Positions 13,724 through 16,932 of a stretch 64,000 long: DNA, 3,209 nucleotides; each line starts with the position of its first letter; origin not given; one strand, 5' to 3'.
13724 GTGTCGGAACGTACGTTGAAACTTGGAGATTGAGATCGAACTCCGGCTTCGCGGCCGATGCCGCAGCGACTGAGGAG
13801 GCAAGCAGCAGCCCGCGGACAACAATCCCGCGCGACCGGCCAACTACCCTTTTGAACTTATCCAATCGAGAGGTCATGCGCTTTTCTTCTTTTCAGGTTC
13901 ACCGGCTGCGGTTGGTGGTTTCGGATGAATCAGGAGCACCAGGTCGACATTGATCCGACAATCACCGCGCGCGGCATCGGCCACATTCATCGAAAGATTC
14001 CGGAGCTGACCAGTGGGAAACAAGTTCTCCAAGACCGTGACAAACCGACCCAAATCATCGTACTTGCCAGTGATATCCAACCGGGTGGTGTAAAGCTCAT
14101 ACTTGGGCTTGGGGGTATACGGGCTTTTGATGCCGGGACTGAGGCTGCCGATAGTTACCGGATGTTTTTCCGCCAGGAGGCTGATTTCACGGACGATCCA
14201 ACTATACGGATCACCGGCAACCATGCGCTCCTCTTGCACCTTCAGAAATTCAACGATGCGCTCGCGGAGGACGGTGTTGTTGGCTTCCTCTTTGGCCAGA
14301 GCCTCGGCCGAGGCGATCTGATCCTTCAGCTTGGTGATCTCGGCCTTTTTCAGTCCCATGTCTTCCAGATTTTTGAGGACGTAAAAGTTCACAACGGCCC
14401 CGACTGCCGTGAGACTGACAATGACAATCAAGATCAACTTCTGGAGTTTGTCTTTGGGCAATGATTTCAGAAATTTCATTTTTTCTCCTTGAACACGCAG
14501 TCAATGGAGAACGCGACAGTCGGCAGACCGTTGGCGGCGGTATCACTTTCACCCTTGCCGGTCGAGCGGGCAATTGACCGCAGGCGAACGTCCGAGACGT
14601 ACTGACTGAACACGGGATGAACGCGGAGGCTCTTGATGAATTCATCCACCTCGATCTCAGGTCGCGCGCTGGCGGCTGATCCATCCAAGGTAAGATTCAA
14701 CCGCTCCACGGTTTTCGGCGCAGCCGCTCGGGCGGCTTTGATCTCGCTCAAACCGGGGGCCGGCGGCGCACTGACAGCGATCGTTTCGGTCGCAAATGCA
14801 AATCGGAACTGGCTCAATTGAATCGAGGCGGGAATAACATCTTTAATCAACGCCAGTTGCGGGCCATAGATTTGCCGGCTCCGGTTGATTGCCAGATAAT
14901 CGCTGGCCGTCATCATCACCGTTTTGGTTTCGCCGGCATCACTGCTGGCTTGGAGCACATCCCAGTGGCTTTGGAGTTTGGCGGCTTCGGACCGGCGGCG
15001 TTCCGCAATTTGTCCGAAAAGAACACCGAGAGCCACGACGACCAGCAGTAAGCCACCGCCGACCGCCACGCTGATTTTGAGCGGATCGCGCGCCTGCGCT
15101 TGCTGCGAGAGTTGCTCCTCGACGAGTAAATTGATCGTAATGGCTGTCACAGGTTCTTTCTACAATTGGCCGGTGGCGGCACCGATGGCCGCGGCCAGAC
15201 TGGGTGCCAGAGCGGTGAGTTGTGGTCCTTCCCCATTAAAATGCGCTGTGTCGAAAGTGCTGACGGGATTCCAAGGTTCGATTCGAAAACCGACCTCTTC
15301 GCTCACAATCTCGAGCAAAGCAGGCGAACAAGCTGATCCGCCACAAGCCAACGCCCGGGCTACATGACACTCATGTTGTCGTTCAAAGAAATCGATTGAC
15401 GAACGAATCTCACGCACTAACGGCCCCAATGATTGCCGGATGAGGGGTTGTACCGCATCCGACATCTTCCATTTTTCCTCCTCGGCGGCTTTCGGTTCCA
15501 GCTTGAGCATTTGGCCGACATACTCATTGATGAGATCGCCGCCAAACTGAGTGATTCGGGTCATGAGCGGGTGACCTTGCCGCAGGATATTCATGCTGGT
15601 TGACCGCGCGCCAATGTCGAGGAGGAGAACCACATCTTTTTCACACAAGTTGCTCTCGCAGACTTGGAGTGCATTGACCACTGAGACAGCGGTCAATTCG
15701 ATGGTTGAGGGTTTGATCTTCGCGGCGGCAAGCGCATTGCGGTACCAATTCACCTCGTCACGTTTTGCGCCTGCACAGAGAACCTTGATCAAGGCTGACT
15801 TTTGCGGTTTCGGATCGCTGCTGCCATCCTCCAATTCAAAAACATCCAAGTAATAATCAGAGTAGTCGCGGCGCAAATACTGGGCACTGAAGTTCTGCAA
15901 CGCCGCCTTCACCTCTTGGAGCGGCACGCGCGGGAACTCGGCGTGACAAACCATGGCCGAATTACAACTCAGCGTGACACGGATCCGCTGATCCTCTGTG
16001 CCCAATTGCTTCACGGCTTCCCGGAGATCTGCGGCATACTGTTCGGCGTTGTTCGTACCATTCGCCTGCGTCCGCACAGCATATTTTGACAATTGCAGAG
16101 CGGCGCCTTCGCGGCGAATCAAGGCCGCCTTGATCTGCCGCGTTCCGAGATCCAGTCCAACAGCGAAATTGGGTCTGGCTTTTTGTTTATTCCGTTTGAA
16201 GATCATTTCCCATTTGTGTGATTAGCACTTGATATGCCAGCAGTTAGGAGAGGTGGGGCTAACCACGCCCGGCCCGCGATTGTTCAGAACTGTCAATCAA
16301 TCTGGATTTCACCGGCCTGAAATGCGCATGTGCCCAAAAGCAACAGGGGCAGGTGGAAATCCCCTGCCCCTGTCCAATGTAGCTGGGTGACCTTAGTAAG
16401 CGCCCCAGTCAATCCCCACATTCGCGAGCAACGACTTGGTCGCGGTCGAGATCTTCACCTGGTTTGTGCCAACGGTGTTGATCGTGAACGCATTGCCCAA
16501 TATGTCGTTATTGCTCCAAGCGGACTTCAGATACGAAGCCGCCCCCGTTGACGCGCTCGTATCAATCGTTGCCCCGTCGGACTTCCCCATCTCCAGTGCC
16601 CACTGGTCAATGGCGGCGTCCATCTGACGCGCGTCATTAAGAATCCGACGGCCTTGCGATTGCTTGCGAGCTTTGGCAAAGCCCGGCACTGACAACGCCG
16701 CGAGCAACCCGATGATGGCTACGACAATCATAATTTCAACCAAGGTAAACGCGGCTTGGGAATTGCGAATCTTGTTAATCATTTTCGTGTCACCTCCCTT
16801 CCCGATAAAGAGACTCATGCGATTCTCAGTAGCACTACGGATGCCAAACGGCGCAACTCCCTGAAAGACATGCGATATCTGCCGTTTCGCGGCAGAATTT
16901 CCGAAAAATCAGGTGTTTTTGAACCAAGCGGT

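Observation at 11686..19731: Five copies of one 16-nt sigma-54 promoter element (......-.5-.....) wire the whole pilus locus to two kinase-less NtrC-type activators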

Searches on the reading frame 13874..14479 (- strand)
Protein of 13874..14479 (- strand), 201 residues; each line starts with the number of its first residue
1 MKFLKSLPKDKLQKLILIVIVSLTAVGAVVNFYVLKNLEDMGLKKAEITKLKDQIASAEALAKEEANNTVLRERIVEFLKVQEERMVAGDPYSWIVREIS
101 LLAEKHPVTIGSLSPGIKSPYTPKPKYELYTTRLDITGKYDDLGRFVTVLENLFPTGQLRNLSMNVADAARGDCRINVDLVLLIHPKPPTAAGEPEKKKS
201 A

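Call 9: search_protein_families(library=pfam, proteins=[window:13874-14479:-], max_evalue=0.01)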
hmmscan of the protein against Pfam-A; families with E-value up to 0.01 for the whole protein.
window:13874-14479:- (201 aa): 0 families

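Call 43: search_protein_families(library=ncbifam, proteins=[window:13874-14479:-], max_evalue=0.001)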
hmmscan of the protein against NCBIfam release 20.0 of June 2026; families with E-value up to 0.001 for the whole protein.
window:13874-14479:- (201 aa): 0 families

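Call 54: search_protein_families(library=pfam, proteins=[window:13874-14479:-], max_evalue=5)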
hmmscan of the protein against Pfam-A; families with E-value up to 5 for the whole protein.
window:13874-14479:- (201 aa): 2 families
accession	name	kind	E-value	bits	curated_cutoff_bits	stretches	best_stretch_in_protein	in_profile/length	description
PF04350.18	PilO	-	0.02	15.5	22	1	93-175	53-131/145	Pilus assembly protein, PilO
PF11683.13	DUF3278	-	0.17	12.4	26.6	1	14-58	63-108/130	Protein of unknown function (DUF3278)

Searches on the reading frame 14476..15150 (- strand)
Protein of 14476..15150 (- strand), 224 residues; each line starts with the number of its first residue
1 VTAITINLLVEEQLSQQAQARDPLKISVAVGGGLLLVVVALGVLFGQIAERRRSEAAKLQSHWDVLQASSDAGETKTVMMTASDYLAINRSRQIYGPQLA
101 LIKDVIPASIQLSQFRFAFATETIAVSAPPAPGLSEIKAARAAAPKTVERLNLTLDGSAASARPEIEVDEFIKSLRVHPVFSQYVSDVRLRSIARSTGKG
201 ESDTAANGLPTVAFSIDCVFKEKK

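Call 9: search_protein_families(library=pfam, proteins=[window:14476-15150:-], max_evalue=0.01)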
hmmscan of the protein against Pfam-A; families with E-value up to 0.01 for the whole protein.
window:14476-15150:- (224 aa): 0 families

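Call 43: search_protein_families(library=ncbifam, proteins=[window:14476-15150:-], max_evalue=0.001)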
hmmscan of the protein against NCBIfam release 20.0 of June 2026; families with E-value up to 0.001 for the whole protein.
window:14476-15150:- (224 aa): 0 families

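Call 54: search_protein_families(library=pfam, proteins=[window:14476-15150:-], max_evalue=5)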
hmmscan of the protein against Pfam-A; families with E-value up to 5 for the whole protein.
window:14476-15150:- (224 aa): 3 families
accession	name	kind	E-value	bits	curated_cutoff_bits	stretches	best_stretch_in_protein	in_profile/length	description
PF19560.4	DUF6082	-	0.019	15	26.7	1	29-93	13-77/163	Family of unknown function (DUF6082)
PF24014.1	DUF7328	-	0.1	13.4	27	1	33-71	8-46/60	Family of unknown function (DUF7328)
PF05137.18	PilN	-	0.13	12.8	22.8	1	152-218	25-76/78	Fimbrial assembly protein (PilN)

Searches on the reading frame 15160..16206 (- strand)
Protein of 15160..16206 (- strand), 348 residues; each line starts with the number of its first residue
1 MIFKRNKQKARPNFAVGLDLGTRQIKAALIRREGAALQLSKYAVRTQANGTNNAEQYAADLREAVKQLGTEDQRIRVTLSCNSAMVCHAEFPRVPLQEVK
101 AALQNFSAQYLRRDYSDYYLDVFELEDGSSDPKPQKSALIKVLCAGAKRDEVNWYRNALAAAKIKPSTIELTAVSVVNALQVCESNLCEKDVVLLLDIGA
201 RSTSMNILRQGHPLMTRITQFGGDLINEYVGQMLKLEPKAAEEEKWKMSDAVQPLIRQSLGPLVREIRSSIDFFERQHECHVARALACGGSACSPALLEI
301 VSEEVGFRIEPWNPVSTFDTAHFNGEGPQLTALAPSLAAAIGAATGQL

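Call 9: search_protein_families(library=pfam, proteins=[window:15160-16206:-], max_evalue=0.01)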
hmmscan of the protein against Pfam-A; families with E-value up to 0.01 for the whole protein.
window:15160-16206:- (348 aa): 2 families
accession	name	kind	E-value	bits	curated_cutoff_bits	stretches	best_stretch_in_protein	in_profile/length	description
PF11104.14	PilM_2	-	1e-26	94.2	27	1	17-344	1-336/340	Type IV pilus assembly protein PilM;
PF14450.12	FtsA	-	1.1e-06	29.4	31.8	1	195-261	2-68/127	Cell division protein FtsA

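Call 12: find_homologous_proteins(query=window:15160-16206:-, max_evalue=1e-10)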
Query window:15160-16206:- (348 aa): 178 proteins with E <= 1e-10 among 8000 candidates; the best 120 are listed.
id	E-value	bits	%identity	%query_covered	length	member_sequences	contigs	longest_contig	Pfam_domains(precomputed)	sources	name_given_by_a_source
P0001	1.8e-227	772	100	100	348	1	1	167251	PF14450.13,PF11104.15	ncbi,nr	ncbi:MAG: Cell division protein FtsA [Verrucomicrobiae bacterium]|nr:Cell division protein FtsA [Ver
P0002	1.7e-167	575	74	94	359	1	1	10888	PF14450.13,PF11104.15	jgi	-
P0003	1.1e-166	572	74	100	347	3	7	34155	PF14450.13,PF11104.15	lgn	-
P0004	6.2e-163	560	73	100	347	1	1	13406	PF14450.13,PF11104.15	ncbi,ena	ncbi:MAG: pilus assembly protein PilM [Verrucomicrobiota bacterium]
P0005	1.0e-138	480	64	100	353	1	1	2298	PF11104.15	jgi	jgi:type IV pilus assembly protein PilM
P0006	2.6e-135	469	62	100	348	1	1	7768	PF14450.13,PF11104.15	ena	-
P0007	1.4e-133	463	61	97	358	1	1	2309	PF14450.13,PF11104.15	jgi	jgi:type IV pilus assembly protein PilM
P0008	1.8e-129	450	60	100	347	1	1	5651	PF14450.13,PF11104.15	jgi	jgi:type IV pilus assembly protein PilM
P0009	1.5e-128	447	59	94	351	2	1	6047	PF14450.13,PF11104.15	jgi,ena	jgi:type IV pilus assembly protein PilM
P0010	4.0e-128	445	58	94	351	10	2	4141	PF14450.13,PF11104.15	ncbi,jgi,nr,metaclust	ncbi:MAG: hypothetical protein DME26_09400 [Verrucomicrobia bacterium]|nr:MAG: hypothetical protein 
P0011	1.3e-127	443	58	97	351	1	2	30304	PF14450.13,PF11104.15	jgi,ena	-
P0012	1.4e-127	443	58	97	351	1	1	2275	PF14450.13,PF11104.15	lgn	-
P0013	1.7e-125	437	58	97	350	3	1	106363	PF14450.13,PF11104.15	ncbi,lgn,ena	-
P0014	1.9e-125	436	58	97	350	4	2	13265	PF14450.13,PF11104.15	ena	-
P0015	1.9e-124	433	56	97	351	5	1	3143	PF14450.13,PF11104.15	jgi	jgi:type IV pilus assembly protein PilM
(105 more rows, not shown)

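Call 14: find_related_loci(query=A1, collection=genome_contigs, flank=10000)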
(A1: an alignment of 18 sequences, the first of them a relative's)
Query A1 (348 aa) in genome_contigs; peptide patterns used: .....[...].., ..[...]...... (x = any residue, [..] = any of these).
159 stretches matched a pattern; 31 encode a relative of the query (tblastn E <= 1e-3); 30 distinct loci.
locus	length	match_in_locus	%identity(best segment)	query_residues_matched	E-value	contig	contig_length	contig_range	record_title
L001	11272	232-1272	73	1-348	7e-176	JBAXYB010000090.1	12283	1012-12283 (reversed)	MAG: Verrucomicrobiota bacterium isolate ELA754 MAG754_90, whole genome shotgun sequence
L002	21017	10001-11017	58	1-337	1e-131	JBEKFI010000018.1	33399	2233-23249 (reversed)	MAG: Verrucomicrobiia bacterium isolate SPRUCE 226 SPRUCE_226_18, whole genome shotgun sequence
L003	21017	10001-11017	58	1-337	1e-131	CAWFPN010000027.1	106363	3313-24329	MAG: uncultured Verrucomicrobiae bacterium isolate MFD01689.bin.2.73 genome assembly, contig: contig_69976, whole genome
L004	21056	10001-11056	56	1-348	8e-130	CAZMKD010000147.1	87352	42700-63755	MAG TPA_asm: uncultured Verrucomicrobiota bacterium isolate binchicken_co165_124 genome assembly, contig: k141_610592, w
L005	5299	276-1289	56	1-337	4e-128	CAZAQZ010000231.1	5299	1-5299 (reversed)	MAG TPA_asm: uncultured Verrucomicrobiota bacterium isolate binchicken_co162_501 genome assembly, contig: NODE_44007_len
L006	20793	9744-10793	53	2-348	3e-122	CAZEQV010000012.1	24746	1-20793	MAG TPA_asm: uncultured Verrucomicrobiota bacterium isolate binchicken_co107_144 genome assembly, contig: NODE_5034_leng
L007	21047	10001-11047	52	1-348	5e-115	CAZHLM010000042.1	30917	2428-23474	MAG TPA_asm: uncultured Verrucomicrobiota bacterium isolate binchicken_co58_141 genome assembly, contig: NODE_1154_lengt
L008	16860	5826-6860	52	1-348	6e-112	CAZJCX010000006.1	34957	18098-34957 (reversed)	MAG TPA_asm: uncultured Verrucomicrobiota bacterium isolate SRP290908_co1_105 genome assembly, contig: NODE_1405_length_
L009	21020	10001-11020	51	1-337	2e-111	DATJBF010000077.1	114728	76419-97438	MAG TPA_asm: Verrucomicrobiia bacterium isolate SMAG_U15347 k141_5154282, whole genome shotgun sequence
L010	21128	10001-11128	48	1-348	2e-110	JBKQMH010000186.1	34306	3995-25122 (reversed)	MAG: Verrucomicrobiia bacterium isolate CRr3G3H3I__bin_98 CRr3G3H3I_000000287212, whole genome shotgun sequence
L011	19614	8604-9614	52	1-337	2e-110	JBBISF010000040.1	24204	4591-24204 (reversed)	MAG: Verrucomicrobiia bacterium isolate PFF170222_bin_367 NODE_2336_length_24204_cov_5.567684, whole genome shotgun sequ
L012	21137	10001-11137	49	1-348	7e-110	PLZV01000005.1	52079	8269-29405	MAG: Verrucomicrobia bacterium isolate palsa_1439 73.20120700_P3D.107_contig_14956, whole genome shotgun sequence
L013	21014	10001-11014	51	1-337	3e-108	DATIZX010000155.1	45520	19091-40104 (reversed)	MAG TPA_asm: Verrucomicrobiia bacterium isolate SMAG_U15312 k141_6006810, whole genome shotgun sequence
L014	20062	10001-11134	47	1-348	2e-107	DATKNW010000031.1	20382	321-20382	MAG TPA_asm: Verrucomicrobiia bacterium isolate SMAG_U14747 k141_502359, whole genome shotgun sequence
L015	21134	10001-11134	48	1-348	5e-107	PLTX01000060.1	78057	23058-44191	MAG: Verrucomicrobia bacterium isolate bog_1451 73.20120700_S1D.122_contig_55183, whole genome shotgun sequence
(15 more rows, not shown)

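Call 22: find_encoding_contigs(protein=P0003, flank=10000, max_places=4)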
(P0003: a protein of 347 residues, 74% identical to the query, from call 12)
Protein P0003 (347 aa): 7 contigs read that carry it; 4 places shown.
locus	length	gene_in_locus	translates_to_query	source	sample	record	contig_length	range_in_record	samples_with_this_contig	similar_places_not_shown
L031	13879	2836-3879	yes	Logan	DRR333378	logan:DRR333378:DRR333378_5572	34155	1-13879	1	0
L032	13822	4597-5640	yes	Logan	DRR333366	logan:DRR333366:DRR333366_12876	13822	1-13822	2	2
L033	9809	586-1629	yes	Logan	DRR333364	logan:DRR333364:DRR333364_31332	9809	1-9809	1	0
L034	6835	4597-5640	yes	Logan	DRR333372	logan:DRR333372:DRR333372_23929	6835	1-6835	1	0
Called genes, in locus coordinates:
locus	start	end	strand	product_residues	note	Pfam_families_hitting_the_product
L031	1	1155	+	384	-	?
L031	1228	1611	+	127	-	PF07963:N_methyl (weak)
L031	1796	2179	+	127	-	PF07963:N_methyl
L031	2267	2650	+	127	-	-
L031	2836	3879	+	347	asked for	PF11104:PilM_2, PF14450:FtsA (weak)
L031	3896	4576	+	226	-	-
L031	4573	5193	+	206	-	-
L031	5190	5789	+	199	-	-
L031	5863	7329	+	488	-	PF21305:type_II_gspD_N0 (weak), PF03958:Secretin_N, PF00263:Secretin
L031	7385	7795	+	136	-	PF07963:N_methyl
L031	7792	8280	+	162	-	-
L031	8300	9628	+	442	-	-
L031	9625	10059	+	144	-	-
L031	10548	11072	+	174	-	-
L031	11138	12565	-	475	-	PF00072:Response_reg, PF00158:Sigma54_activat, PF14532:Sigma54_activ_2, PF07724:AAA_2 (weak), PF07728:AAA_5, PF25601:AAA_lid_14, PF02954:HTH_8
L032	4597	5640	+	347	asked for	PF11104:PilM_2, PF14450:FtsA (weak)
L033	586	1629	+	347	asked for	PF11104:PilM_2, PF14450:FtsA (weak)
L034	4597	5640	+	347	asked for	PF11104:PilM_2, PF14450:FtsA (weak)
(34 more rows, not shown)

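Call 23: find_encoding_contigs(protein=P0002, flank=10000, max_places=3)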
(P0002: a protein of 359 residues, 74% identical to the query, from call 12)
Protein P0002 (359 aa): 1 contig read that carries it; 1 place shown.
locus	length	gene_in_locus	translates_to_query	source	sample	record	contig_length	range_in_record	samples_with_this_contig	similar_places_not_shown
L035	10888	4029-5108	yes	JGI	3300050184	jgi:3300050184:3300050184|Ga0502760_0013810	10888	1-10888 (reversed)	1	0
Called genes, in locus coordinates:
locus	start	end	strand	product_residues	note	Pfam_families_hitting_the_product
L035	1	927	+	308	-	?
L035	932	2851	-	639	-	PF14559:TPR_19 (weak), PF23914:TPR_CcmH_CycH (weak), PF14559:TPR_19 (weak), PF13432:TPR_16, PF13424:TPR_12 (weak), PF13432:TPR_16, PF13371:TPR_9, PF14559:TPR_19, +10 more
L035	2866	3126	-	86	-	-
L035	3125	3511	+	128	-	PF07963:N_methyl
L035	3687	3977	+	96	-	-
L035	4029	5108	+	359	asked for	PF11104:PilM_2, PF14450:FtsA (weak)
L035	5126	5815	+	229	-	-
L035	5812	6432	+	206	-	-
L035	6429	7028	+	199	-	-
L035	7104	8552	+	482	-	PF21305:type_II_gspD_N0 (weak), PF07660:STN (faint), PF03958:Secretin_N, PF00263:Secretin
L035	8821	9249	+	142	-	-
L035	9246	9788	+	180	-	PF07963:N_methyl (weak)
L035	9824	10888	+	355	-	?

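Call 30: search_protein_families(library=pfam, proteins=[L010:3356-4972:+, L010:4969-5877:-, L010:14717-15337:+, L010:15334-15822:+, L010:15869-17209:+, L010:17188-17628:+, L009:1589-2269:+, L009:2428-3192:+, L009:3180-4811:+], max_evalue=0.001)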
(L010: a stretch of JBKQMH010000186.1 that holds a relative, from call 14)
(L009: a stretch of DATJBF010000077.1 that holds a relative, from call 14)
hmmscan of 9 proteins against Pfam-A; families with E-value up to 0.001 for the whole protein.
L010:3356-4972:+ (538 aa): 2 families
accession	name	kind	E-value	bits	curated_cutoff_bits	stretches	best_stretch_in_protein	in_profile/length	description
PF02872.23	5_nucleotid_C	-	4e-20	73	23.6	1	327-479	2-154/158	5'-nucleotidase, C-terminal domain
PF00149.33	Metallophos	-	5.7e-11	43.6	21.5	1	28-252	2-190/191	Calcineurin-like phosphoesterase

L010:4969-5877:- (302 aa): 3 families
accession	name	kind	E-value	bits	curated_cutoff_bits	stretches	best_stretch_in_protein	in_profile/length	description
PF01336.31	tRNA_anti-codon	-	3.5e-13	49.7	27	2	225-288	1-65/75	OB-fold nucleic acid binding domain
PF13742.12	tRNA_anti_2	-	4.7e-06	27.2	27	0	96-168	19-89/95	OB-fold nucleic acid binding domain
PF13567.11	DUF4131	-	0.001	19.3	31.6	0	53-160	27-133/165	Domain of unknown function (DUF4131)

L010:14717-15337:+ (206 aa): 1 family
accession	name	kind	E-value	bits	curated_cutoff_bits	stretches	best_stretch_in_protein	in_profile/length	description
PF07963.17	N_methyl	-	9.7e-07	28.6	21.2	1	79-103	2-26/27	Prokaryotic N-terminal methylation motif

L010:15334-15822:+ (162 aa): 1 family
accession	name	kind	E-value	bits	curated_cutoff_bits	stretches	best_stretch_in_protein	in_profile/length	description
PF07963.17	N_methyl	-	1.7e-05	24.6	21.2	1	9-35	1-27/27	Prokaryotic N-terminal methylation motif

L010:15869-17209:+ (446 aa): 0 families

L010:17188-17628:+ (146 aa): 0 families

L009:1589-2269:+ (226 aa): 1 family
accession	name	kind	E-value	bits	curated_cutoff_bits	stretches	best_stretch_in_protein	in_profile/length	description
PF07589.16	PEP-CTERM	-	8e-06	26.2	20.7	1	201-224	2-24/24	PEP-CTERM motif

L009:2428-3192:+ (254 aa): 2 families
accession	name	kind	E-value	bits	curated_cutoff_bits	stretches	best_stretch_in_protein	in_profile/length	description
PF07596.16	SBP_bac_10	-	8.2e-08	33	23.3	1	49-110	2-66/268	Protein of unknown function (DUF1559)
PF07963.17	N_methyl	-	5.8e-07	29.3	21.2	1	22-44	5-27/27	Prokaryotic N-terminal methylation motif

L009:3180-4811:+ (543 aa): 2 families
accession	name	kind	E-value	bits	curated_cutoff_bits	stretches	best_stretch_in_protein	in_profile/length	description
PF02872.23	5_nucleotid_C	-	2.6e-18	67.1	23.6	1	330-483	1-154/158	5'-nucleotidase, C-terminal domain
PF00149.33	Metallophos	-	1.4e-10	42.4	21.5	1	32-256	2-190/191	Calcineurin-like phosphoesterase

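Call 66: search_protein_families(library=pfam, proteins=[L009:17845-19998:+, L013:17585-19834:+], max_evalue=0.001)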
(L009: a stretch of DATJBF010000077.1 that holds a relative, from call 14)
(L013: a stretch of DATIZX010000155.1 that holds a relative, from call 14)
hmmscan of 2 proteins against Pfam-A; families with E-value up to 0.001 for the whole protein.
L009:17845-19998:+ (717 aa): 6 families
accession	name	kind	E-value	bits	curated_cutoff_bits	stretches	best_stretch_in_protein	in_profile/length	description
PF00072.30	Response_reg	-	4.4e-24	85.2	30.2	1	595-706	1-110/111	Response regulator receiver domain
PF02518.31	HATPase_c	-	9.4e-24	84.4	26.4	1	459-567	2-109/111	Histidine kinase-, DNA gyrase B-, and HSP90-like ATPase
PF00512.31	HisKA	-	4e-16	59.3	26.9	1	351-414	2-64/66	His Kinase A (phospho-acceptor) domain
PF13188.13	PAS_8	-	2.8e-07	30.6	21.8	1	221-272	3-50/65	PAS domain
PF00989.32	PAS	-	0.00013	22.4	22.6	1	221-267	3-48/113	PAS fold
PF13426.13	PAS_9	-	0.00073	20.2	27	0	230-334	2-103/103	PAS domain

L013:17585-19834:+ (749 aa): 7 families
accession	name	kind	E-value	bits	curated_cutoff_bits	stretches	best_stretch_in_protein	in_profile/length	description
PF00072.30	Response_reg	-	3.1e-23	82.5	30.2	1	627-738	1-110/111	Response regulator receiver domain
PF02518.31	HATPase_c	-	9.2e-22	78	26.4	1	491-599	2-109/111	Histidine kinase-, DNA gyrase B-, and HSP90-like ATPase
PF00512.31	HisKA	-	1.2e-16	61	26.9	1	383-445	2-63/66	His Kinase A (phospho-acceptor) domain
PF13188.13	PAS_8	-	9.5e-08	32.1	21.8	1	252-305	2-51/65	PAS domain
PF00989.32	PAS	-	3.7e-05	24.2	22.6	1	253-300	3-49/113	PAS fold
PF13426.13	PAS_9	-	0.0001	23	27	1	262-366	2-103/103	PAS domain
PF14501.12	HATPase_c_5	-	0.00068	20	22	0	495-584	6-89/102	GHKL domain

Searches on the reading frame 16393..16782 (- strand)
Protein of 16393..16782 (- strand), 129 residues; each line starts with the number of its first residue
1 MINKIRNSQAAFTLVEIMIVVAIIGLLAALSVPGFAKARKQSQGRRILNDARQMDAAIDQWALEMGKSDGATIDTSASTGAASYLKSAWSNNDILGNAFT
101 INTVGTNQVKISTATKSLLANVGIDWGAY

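Call 9: search_protein_families(library=pfam, proteins=[window:16393-16782:-], max_evalue=0.01)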
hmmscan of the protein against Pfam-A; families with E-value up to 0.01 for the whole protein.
window:16393-16782:- (129 aa): 1 family
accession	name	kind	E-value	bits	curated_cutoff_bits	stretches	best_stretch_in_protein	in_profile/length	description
PF07963.17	N_methyl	-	1.2e-07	31.4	21.2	1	6-30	1-25/27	Prokaryotic N-terminal methylation motif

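Call 43: search_protein_families(library=ncbifam, proteins=[window:16393-16782:-], max_evalue=0.001)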
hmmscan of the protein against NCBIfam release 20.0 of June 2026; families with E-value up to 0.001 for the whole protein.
window:16393-16782:- (129 aa): 9 families
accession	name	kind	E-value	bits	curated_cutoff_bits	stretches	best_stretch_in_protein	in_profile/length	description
TIGR01710.1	typeII_sec_gspG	equivalog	2e-09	37.6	88.85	1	11-67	2-58/134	type II secretion system major pseudopilin GspG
NF041775.1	typeIV_PilA_Myxo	equivalog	3.2e-08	33.8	400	1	9-43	10-44/214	type IV pilin protein PilA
NF007862.0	PRK10574.1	equivalog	2.1e-07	31.2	138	1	7-71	2-66/145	prepilin peptidase-dependent pilin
TIGR01708.2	typeII_sec_gspH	equivalog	3.7e-07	30.3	80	1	10-66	2-58/169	type II secretion system minor pseudopilin GspH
NF040999.1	pilin_ComGC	equivalog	3.1e-06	27.3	75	1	10-65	2-57/84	competence type IV pilus major pilin ComGC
TIGR02532.1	IV_pilin_GFxxxE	domain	7e-06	25.7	16.3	1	9-30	1-22/24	prepilin-type N-terminal cleavage/methylation domain-containing protein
TIGR02596.1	TIGR02596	subfamily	1.8e-05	24.9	70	1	12-42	1-31/196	Verru_Chthon cassette protein D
NF041013.1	T4P_ComGE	equivalog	0.00075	19.6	49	1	10-45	4-39/83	competence type IV pilus minor pilin ComGE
NF007800.0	PRK10506.1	equivalog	0.00098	19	158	1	5-57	4-53/163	prepilin peptidase-dependent protein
